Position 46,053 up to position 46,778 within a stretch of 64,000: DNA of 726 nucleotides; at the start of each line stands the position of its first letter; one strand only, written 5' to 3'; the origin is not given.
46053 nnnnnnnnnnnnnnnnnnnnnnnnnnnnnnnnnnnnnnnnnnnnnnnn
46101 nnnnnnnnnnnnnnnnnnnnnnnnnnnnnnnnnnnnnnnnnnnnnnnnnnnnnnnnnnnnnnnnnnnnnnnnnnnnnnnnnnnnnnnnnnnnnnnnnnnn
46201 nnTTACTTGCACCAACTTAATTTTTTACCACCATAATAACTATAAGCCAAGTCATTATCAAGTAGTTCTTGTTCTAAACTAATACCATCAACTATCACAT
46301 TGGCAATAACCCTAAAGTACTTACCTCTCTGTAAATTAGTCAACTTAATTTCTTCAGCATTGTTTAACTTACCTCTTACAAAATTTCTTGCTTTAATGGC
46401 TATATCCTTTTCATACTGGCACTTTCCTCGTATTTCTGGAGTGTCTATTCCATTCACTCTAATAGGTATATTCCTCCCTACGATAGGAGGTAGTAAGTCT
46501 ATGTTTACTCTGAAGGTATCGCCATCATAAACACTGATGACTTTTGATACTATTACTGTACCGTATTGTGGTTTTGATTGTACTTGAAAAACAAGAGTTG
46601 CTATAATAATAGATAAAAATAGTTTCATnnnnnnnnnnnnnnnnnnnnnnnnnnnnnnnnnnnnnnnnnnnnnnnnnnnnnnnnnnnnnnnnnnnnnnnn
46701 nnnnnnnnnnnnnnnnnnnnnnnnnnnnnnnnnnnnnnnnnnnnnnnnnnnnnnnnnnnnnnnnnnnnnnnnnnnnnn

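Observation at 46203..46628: A domesticated secreted thermonuclease is the only clearly intact gene of the dead island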

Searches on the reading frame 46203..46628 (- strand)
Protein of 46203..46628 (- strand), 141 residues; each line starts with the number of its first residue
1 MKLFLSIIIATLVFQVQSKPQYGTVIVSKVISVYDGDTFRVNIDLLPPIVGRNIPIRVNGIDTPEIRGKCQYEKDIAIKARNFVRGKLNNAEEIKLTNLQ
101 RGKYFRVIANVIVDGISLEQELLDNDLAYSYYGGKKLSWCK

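Call 4: search_protein_families(library=pfam, proteins=[window:46203-46628:-], max_evalue=0.01)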
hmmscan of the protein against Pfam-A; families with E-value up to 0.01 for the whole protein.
window:46203-46628:- (141 aa): 1 family
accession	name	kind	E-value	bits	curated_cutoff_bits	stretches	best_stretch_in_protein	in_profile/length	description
PF00565.23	SNase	-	3.7e-07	31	21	1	56-132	2-78/107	Staphylococcal nuclease homologue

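Call 5: search_protein_families(library=ncbifam, proteins=[window:46203-46628:-], max_evalue=0.01)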
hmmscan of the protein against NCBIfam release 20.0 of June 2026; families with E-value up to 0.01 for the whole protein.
window:46203-46628:- (141 aa): 2 families
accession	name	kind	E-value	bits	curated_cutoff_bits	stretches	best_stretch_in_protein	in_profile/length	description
NF047969.1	CaNuclEcnA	equivalog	5.4e-07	29.7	180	1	27-71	6-44/151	calcium-activated nuclease EcnA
NF047694.1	TnucaseNucIStaph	equivalog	0.00011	21.7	250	1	28-130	47-146/175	thermonuclease NucI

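Call 6: search_protein_families(library=phrogs, proteins=[window:46203-46628:-], max_evalue=0.01)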
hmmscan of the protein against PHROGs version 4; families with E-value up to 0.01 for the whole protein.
window:46203-46628:- (141 aa): 3 families
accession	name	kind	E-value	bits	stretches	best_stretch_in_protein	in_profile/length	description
phrog_452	-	DNA, RNA and nucleotide metabolism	2.7e-19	70.7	1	24-136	67-182/201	endonuclease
phrog_8809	-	unknown function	2.3e-09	35.8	1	21-132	1094-1205/2317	-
phrog_18798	-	unknown function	0.00013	23.3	1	28-116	7-89/124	-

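Call 22: find_homologous_proteins(query=window:46203-46628:-)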
Query window:46203-46628:- (141 aa): 3930 proteins with E <= 0.001 among 3957 candidates; the best 120 are listed.
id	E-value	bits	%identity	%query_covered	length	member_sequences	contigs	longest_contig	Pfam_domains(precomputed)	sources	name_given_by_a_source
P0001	1.4e-86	305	100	100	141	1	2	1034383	PF00565.24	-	-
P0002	1.4e-85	302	99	100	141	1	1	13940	PF00565.24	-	-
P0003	2.6e-82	292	94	100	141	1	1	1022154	PF00565.24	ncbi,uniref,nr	ncbi:thermonuclease family protein [Candidatus Vesicomyidisocius calyptogenae]|uniref:Nuclease n=1 T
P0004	3.9e-78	278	89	100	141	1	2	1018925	PF00565.24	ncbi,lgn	-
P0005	1.6e-73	263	83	100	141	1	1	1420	PF00565.24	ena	-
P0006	8.6e-73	261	83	100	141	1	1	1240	PF00565.24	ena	-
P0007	2.0e-72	260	82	100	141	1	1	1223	PF00565.24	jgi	jgi:endonuclease YncB( thermonuclease family)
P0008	5.9e-72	258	83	100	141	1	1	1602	PF00565.24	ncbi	-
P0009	1.1e-71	257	86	89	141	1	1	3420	PF00565.24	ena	-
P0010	1.5e-71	257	81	100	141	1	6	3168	PF00565.24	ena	-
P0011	2.0e-71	256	81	100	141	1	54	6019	PF00565.24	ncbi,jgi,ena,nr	ncbi:MAG: thermonuclease family protein [Lentimicrobiaceae bacterium]|jgi:endonuclease YncB( thermon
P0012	2.1e-71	256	81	100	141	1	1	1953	PF00565.24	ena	-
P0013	2.3e-71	256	85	89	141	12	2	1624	PF00565.24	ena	-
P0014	2.9e-71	256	81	100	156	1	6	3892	PF00565.24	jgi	jgi:endonuclease YncB( thermonuclease family)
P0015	3.0e-71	256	82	100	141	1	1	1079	PF00565.24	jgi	jgi:endonuclease YncB( thermonuclease family)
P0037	9.7e-70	251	79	100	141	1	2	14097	PF00565.24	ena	-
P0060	4.0e-69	249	81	96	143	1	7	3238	PF00565.24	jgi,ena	-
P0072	8.9e-69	248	80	100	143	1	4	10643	PF00565.24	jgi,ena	-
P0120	7.2e-68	245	84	91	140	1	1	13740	PF00565.24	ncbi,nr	ncbi:MAG: thermonuclease family protein [Proteobacteria bacterium]|nr:thermonuclease family protein 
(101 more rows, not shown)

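Call 23: search_dna_similar(query=window:46203-46628:-, collection=phages, mode=protein, max_rows=20)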
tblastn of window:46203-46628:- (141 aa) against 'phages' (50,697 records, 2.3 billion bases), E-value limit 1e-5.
Records with a match: 351; places in all: 351; records where one place covers at least 80% of the query: 70.
Best place of each record, by identity: <60% 351.
By first word of the organism name: Synechococcus 246; Cyanophage 58; Prochlorococcus 24; Rhizobium 10; Marine 9; Caudoviricetes 2; Sulfurimonas 1; uncultured 1.
By host as written in the record: - 136; Synechococcus 96; Synechococcus sp. WH7803 21; Synechococcus sp. WH8102 16; Synechococcus sp. 13; Synechococcus sp. MW02 8; Synechococcus sp. WH 7803 7; Synechococcus sp. WH8109 5; and 26 more.
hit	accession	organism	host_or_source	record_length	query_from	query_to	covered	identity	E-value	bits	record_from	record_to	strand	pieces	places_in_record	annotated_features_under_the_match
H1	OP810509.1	Sulfurimonas phage SNW-1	Sulfurimonas indica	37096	1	141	100%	51.0%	3e-38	142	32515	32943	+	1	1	thermonuclease family protein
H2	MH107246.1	Synechococcus phage S-B64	Synechococcus sp. WH8102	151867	3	136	95%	31.5%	1e-6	52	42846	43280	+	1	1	endonuclease | hypothetical protein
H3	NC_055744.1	Synechococcus phage S-B64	Synechococcus sp. WH8102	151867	3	136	95%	31.5%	1e-6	52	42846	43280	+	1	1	endonuclease | hypothetical protein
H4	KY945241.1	Synechococcus phage S-H35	Synechococcus sp. WH8102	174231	3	136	95%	31.5%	1e-6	52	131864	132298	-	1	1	endonuclease | hypothetical protein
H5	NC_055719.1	Synechococcus phage S-H35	Synechococcus sp. WH8102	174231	3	136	95%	31.5%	1e-6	52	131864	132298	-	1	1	endonuclease | hypothetical protein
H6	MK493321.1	Cyanophage S-RIM4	Synechococcus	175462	3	136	95%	31.5%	1e-6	52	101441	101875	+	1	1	hypothetical protein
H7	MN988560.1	Rhizobium phage RHph_TM21B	R. phaseoli INC 1-2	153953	29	140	79%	36.8%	1e-13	72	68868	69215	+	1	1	nuclease SNase-like protein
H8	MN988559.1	Rhizobium phage RHph_TM39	R. phaseoli S20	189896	29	140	79%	36.8%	1e-13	72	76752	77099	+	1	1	nuclease SNase-like protein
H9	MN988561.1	Rhizobium phage RHph_TM61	R. etli NXC12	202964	29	140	79%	36.8%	1e-13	72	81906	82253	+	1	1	nuclease SNase-like protein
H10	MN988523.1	Rhizobium phage RHph_TM2_3B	Rhizobium phaseoli T2_3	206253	29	140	79%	36.8%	1e-13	72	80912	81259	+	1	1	nuclease SNase-like protein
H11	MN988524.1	Rhizobium phage RHph_TM3_3_6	Rhizobium phaseoli T3_6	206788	29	140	79%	36.8%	1e-13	72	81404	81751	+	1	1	nuclease SNase-like protein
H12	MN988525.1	Rhizobium phage RHph_Y65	Rhizobium phaseoli INC1-2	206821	29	140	79%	36.8%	1e-13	72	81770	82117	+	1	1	nuclease SNase-like protein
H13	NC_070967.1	Rhizobium phage RHph_Y65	Rhizobium phaseoli INC1-2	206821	29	140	79%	36.8%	1e-13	72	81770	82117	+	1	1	endonuclease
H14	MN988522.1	Rhizobium phage RHph_TM40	Rhizobium leg. CIAT894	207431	29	140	79%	36.8%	1e-13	72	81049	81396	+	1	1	nuclease SNase-like protein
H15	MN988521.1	Rhizobium phage RHph_TM30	Rhizobium sp. N941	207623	29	140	79%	36.8%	1e-13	72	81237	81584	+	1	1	nuclease SNase-like protein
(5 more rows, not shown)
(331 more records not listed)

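Call 32: find_encoding_contigs(protein=P0037, max_places=2, flank=8000)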
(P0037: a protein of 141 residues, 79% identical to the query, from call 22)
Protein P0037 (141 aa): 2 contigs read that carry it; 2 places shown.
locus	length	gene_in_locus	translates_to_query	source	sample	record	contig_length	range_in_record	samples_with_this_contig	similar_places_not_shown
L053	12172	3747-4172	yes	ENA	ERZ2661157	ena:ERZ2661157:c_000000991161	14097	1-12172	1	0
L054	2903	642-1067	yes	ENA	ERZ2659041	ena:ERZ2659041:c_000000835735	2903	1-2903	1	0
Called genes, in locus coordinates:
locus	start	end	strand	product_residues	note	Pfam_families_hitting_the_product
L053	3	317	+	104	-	?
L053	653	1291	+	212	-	-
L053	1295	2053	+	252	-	PF07510:GmrSD_C (weak)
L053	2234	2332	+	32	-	-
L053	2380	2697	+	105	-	-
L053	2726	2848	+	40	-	-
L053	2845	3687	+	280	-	PF08238:Sel1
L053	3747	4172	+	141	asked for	PF00565:SNase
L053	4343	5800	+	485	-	PF12161:HsdM_N (weak), PF02384:N6_Mtase, PF07669:Eco57I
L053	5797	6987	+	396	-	PF01420:Methylase_S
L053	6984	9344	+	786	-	PF13588:HSDR_N_2 (weak), PF00270:DEAD, PF04851:ResIII, PF18766:SWI2_SNF2, PF00271:Helicase_C (weak), PF08463:EcoEI_R_C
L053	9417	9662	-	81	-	PF13560:HTH_31 (weak), PF01381:HTH_3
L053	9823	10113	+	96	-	-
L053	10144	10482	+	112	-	-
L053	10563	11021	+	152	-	-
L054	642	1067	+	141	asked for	PF00565:SNase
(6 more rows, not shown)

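Call 33: find_encoding_contigs(protein=P0120, max_places=2, flank=8000)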
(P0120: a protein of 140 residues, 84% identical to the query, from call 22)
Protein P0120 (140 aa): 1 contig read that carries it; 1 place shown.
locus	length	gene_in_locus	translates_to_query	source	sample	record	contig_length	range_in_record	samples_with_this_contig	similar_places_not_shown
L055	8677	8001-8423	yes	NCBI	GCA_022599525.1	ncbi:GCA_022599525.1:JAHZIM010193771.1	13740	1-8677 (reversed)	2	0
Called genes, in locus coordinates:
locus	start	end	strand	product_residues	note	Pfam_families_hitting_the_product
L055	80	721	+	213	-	PF07661:MORN_2 (faint)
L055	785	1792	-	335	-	-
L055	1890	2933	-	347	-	PF00082:Peptidase_S8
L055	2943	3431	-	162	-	-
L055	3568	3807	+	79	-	PF07661:MORN_2 (faint)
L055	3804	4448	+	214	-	PF08238:Sel1 (weak)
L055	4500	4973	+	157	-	-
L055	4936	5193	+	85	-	-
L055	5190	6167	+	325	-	-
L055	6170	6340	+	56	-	-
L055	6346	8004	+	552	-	PF05265:DUF723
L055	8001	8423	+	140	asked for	PF00565:SNase (weak)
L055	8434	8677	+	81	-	?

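Call 34: find_encoding_contigs(protein=P0072, max_places=3, flank=8000)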
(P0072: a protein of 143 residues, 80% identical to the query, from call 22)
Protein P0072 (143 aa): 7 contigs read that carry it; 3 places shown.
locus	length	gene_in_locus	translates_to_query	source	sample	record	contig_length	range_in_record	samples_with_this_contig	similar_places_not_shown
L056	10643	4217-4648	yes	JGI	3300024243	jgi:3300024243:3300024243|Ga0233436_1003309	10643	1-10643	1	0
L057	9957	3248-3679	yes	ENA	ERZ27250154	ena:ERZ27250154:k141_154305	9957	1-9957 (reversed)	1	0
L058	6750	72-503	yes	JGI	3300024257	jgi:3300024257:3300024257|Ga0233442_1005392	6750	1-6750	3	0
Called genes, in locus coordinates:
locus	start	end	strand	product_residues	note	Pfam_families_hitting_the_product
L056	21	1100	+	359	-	-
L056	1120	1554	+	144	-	-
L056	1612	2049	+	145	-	-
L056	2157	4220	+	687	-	PF01163:RIO1 (faint), PF05265:DUF723, PF10590:PNP_phzG_C (faint), PF05265:DUF723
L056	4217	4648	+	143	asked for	PF00565:SNase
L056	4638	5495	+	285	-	-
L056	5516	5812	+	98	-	-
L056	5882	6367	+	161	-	-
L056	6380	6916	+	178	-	-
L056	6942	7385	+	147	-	-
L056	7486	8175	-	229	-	-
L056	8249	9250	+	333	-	-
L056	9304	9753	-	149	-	PF07661:MORN_2 (faint)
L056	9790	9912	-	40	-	-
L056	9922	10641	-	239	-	?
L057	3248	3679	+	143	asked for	PF00565:SNase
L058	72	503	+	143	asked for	PF00565:SNase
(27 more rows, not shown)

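Call 41: search_solved_structures(query=window:46203-46628:-, max_evalue=1, show_alignments=3)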
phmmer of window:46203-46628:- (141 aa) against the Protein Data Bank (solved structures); distinct sequences matched with E-value up to 1: 85 (the best 60 are shown).
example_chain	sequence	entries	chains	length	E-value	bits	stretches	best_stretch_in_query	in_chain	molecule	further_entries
4qb4_A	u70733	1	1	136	0.031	17.6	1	30-132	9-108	Thermonuclease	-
2sob_A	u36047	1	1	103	0.046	17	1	31-119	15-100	STAPHYLOCOCCAL NUCLEASE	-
4k8i_A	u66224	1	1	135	0.052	16.9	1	31-132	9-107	Thermonuclease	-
4k14_A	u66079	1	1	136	0.053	16.8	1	31-132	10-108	Thermonuclease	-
1snq_A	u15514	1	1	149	0.063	16.6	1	31-132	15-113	STAPHYLOCOCCAL NUCLEASE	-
2f0s_A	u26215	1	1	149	0.064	16.6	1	31-132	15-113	Staphylococcal nuclease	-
2eyj_A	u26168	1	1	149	0.064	16.6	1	31-132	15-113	Staphylococcal nuclease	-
2f0t_A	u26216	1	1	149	0.066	16.5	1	31-132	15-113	Staphylococcal nuclease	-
2eyf_A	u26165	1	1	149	0.066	16.5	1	31-132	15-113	Staphylococcal nuclease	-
4i65_A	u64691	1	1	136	0.073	16.4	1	30-132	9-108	Thermonuclease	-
4odg_A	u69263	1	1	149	0.076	16.3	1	31-132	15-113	Thermonuclease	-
2f0w_A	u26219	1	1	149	0.076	16.3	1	30-132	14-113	Staphylococcal nuclease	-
2rks_A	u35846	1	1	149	0.077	16.3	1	31-132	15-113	Thermonuclease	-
3d6c_A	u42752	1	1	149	0.077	16.3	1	31-132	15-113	Thermonuclease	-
1ii3_A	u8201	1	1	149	0.081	16.2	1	31-132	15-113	STAPHYLOCOCCAL NUCLEASE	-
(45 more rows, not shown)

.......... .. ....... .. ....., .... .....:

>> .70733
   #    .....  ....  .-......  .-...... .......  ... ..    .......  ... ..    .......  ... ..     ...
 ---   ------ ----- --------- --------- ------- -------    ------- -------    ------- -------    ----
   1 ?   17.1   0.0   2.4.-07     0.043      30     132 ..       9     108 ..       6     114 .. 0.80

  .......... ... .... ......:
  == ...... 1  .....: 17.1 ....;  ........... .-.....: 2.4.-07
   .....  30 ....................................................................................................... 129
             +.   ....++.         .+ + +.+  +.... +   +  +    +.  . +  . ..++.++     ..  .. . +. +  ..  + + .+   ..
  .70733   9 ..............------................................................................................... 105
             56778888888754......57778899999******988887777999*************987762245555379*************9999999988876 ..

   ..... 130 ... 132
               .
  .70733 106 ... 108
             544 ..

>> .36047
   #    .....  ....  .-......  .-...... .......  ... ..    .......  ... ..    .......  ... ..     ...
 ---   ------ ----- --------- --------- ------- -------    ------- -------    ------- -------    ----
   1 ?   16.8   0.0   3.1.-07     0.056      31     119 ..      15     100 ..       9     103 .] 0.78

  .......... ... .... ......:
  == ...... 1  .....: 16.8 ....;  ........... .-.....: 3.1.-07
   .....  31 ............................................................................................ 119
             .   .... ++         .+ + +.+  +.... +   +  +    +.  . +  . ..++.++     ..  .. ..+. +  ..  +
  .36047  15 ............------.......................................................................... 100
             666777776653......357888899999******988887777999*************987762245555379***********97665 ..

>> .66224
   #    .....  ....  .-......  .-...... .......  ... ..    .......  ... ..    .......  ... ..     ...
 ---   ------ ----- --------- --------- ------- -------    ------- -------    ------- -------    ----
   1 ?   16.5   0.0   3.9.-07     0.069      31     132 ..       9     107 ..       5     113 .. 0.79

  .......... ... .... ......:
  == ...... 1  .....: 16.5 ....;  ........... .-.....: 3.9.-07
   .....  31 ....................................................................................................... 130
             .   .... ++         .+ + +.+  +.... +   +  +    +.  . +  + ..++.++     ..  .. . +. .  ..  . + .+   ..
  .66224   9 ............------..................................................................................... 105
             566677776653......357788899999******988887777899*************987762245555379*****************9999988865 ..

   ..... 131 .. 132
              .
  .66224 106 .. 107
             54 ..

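Call 70: find_encoding_contigs(protein=P0004, max_places=2, flank=6000)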
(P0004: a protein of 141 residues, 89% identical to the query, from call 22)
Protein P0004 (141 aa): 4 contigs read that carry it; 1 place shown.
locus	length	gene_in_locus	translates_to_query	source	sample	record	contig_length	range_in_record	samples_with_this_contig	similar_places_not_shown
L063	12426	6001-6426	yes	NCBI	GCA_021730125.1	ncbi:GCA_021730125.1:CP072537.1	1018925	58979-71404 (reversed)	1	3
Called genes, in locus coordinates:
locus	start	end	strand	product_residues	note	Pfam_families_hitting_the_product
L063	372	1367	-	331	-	PF00044:Gp_dh_N, PF02800:Gp_dh_C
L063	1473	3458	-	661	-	PF00456:Transketolase_N, PF02779:Transket_pyr, PF02780:Transketolase_C, PF22613:Transketolase_C_1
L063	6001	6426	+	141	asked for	PF00565:SNase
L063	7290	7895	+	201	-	PF01121:CoaE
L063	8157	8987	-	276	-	PF00590:TP_methylase, PF23016:RsmI_C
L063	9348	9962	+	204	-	PF04972:BON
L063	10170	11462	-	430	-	PF02844:GARS_N, PF01071:GARS_A, PF02222:ATP-grasp (faint), PF02843:GARS_C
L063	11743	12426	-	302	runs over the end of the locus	PF01509:TruB_N, PF16198:TruB_C_2, PF09157:TruB-C_2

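Call 71: find_encoding_contigs(protein=P0060, max_places=3, flank=6000)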
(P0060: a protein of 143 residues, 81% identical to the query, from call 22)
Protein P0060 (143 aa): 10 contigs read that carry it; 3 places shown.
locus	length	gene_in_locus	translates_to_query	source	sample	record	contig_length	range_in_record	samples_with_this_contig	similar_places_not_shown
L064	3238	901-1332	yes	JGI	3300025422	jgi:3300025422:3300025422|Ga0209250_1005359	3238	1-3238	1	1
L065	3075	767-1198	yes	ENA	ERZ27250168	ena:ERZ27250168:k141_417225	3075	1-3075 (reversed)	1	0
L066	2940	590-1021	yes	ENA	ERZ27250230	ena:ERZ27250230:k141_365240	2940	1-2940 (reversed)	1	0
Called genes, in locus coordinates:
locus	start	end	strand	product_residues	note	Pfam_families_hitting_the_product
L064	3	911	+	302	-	?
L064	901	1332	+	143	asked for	PF00565:SNase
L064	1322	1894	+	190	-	-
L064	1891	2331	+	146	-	-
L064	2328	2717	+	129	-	-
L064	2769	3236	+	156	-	?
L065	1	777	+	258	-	?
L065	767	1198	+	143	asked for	PF00565:SNase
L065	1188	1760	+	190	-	-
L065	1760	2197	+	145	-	-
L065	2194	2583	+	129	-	-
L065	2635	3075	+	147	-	?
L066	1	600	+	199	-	?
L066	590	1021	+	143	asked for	PF00565:SNase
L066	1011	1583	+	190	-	-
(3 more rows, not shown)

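Call 72: find_related_loci(query=window:46203-46628:-, collection=viral_contigs, flank=10000)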
Query window:46203-46628:- (141 aa) in viral_contigs; peptide patterns used: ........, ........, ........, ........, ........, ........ (x = any residue, [..] = any of these).
137 stretches matched a pattern; 124 encode a relative of the query (tblastn E <= 1e-3); the best 80 are kept; 80 distinct loci.
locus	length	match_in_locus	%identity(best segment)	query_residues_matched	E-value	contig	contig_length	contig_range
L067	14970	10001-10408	49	5-140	1e-39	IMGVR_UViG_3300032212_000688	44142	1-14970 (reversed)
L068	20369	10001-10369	53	18-140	2e-39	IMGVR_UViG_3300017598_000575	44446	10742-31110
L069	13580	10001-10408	46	3-140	1e-34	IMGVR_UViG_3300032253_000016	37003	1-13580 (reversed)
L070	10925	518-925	46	3-140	1e-34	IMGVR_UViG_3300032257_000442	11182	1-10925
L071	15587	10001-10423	47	1-141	4e-36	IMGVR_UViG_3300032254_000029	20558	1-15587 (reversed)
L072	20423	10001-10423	43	1-141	9e-32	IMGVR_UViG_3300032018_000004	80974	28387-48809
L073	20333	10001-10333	48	33-141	1e-29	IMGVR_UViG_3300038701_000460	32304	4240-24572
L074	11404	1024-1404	43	15-140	2e-29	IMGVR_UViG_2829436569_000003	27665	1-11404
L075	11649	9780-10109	48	33-141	2e-29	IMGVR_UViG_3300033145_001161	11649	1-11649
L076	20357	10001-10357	40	28-140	8e-28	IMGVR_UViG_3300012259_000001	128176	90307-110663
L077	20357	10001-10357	40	28-140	7e-28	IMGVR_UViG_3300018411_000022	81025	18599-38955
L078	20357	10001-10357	40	28-140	9e-28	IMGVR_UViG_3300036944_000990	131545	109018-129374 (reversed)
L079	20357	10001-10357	38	28-140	8e-27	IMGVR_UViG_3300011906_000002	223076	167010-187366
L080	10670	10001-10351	47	23-140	1e-26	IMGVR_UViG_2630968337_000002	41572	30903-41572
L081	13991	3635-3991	39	28-140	1e-26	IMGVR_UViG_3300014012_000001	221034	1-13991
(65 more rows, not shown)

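Call 76: predict_structure(alignment_id=A1)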
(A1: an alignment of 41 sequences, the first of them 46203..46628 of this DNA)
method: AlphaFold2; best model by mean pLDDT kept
length: 141 residues; sequences in the alignment: 41
mean_pLDDT: 59.6   pTM: 0.51
mean pLDDT of the five models: 59.6, 50.9, 49.4, 44.0, 40.2
residues with pLDDT >= 90: 0; 70-90: 57; 50-70: 31; < 50: 53
segments of 3 or more residues with pLDDT < 50: 17-65, 132-135
pLDDT, mean of each block of 10 residues (from residue 1): 79 55 33 40 40 40 52 77 78 70 58 82 79 51 54
secondary structure, 60 per line:
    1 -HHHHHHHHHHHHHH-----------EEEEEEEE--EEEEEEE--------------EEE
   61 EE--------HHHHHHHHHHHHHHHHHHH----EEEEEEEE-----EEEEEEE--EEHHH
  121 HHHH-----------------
elements in order: H2-15 E27-34 E37-43 E58-62 H71-89 E94-101 E107-113 H118-124

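Call 86: search_protein_families(library=pfam, proteins=[L056:2157-4220:+, L056:4638-5495:+], max_evalue=0.001)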
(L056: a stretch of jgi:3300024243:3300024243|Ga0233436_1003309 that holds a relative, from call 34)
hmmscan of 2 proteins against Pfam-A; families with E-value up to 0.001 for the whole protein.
L056:2157-4220:+ (687 aa): 3 families
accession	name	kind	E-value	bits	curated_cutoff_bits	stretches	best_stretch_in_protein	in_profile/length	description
PF10590.14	PNP_phzG_C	-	2.3e-09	37.5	27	0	38-54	5-21/42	Pyridoxine 5'-phosphate oxidase C-terminal dimerisation region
PF01163.29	RIO1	-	1.4e-08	35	22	0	276-312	114-147/187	RIO domain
PF14077.11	WD40_alt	-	0.00056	20.1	25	0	279-297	23-41/48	Alternative WD40 repeat motif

L056:4638-5495:+ (285 aa): 0 families

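Call 93: search_dna_similar(query=window:46203-46628:-, collection=plasmids, mode=protein, max_rows=12)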
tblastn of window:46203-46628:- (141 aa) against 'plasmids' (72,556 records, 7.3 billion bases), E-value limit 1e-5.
Records with a match: 61; places in all: 65; records where one place covers at least 80% of the query: 41.
Best place of each record, by identity: <60% 61.
By first word of the organism name: Phaeobacter 12; Labrenzia 9; Rhizobium 5; Roseibium 4; Agrobacterium 4; Shewanella 3; Martelella 3; Aminobacter 3; Photobacterium 2; Ruegeria 2; and 11 more.
By predicted mobility (MOB-suite, as given by PLSDB): mobilizable 28; non-mobilizable 20; conjugative 13.
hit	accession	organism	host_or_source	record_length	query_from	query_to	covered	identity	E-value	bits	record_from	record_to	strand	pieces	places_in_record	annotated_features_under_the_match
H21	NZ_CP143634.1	Shewanella xiamenensis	-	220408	4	140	97%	39.6%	1e-26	110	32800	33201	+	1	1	thermonuclease family protein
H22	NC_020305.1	Desulfocapsa sulfexigens DSM 10523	-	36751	22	140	84%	44.6%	9e-22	97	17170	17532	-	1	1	thermonuclease family protein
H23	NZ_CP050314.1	Shewanella aestuarii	Perinereis linea,Single cell,intestinal ...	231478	1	141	100%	36.9%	1e-20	94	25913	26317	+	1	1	thermonuclease family protein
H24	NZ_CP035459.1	Photobacterium damselae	Neophocaena asiaeorientalis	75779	20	140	86%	41.8%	6e-25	105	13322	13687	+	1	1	thermonuclease family protein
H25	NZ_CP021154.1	Photobacterium damselae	Neophocaena asiaeorientalis,Single ...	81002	20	140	86%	41.8%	6e-25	105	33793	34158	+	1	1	thermonuclease family protein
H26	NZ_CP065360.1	Ruegeria sp. SCSIO 43209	Galaxea fascicularis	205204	3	140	98%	30.8%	3e-6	52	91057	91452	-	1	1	thermonuclease family protein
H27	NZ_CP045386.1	Ruegeria sp. THAF33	pure culture,Surface of a polyethylene ...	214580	3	140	98%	30.8%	3e-6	52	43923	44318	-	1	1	thermonuclease family protein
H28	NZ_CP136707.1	Tritonibacter scottomollicae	Macrocystis pyrifera gametophyte,Whole ...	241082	24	141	84%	35.8%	4e-10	63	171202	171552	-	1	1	thermonuclease family protein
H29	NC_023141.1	Phaeobacter gallaeciensis DSM 26640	-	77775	9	140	94%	31.3%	1e-10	65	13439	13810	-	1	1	thermonuclease family protein | DUF192 domain-containing protein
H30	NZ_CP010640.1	Phaeobacter gallaeciensis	cell culture,clam aquaculture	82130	9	140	94%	31.3%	1e-10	65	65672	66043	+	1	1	thermonuclease family protein | DUF192 domain-containing protein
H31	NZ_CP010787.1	Phaeobacter gallaeciensis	cell culture,algae aquaculture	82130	9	140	94%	31.3%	1e-10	65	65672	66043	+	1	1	thermonuclease family protein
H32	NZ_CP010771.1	Phaeobacter piscinae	cell culture,fish larvae aquaculture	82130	9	140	94%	31.3%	1e-10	65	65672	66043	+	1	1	thermonuclease family protein | DUF192 domain-containing protein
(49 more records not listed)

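Call 94: get_annotated_region(hit=H1, flank=4000)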
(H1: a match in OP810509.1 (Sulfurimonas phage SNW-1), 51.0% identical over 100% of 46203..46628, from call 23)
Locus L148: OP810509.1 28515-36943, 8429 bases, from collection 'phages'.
description: Sulfurimonas phage SNW-1, complete genome.
organism: Sulfurimonas phage SNW-1 (NCBI taxid 2996073)
taxonomy: Viruses; Duplodnaviria; Heunggongvirae; Uroviricota; Caudoviricetes
host: Sulfurimonas indica; source: sulfide chimney; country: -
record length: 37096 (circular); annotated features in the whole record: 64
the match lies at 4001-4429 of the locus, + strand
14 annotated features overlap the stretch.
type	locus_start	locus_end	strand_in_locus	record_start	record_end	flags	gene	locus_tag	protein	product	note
CDS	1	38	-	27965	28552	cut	-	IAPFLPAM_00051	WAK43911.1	prophage minor tail protein Z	-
CDS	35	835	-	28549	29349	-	-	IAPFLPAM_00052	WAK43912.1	hypothetical protein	-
CDS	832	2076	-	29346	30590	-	dnaB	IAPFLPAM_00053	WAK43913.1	replicative DNA helicase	-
CDS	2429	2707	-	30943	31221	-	-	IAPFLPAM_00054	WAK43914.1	hypothetical protein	-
CDS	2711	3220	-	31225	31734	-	-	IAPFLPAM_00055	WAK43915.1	regulatory protein CII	-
CDS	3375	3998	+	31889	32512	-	-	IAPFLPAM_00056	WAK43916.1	DNA polymerase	-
CDS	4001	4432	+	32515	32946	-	-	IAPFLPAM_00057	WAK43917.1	thermonuclease family protein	-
CDS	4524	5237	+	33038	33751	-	-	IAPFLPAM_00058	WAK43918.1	hypothetical protein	TIGR04255 family protein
CDS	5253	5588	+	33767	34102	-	-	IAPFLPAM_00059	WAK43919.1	hypothetical protein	-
CDS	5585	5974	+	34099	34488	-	-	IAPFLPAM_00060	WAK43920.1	hypothetical protein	-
CDS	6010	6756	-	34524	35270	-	-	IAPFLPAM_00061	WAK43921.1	hypothetical protein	-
CDS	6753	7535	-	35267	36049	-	-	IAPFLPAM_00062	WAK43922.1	aminotransferase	-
CDS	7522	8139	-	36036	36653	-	-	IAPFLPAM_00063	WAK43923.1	hypothetical protein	-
CDS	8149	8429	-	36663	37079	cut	-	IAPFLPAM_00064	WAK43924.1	HTH transcriptional regulator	-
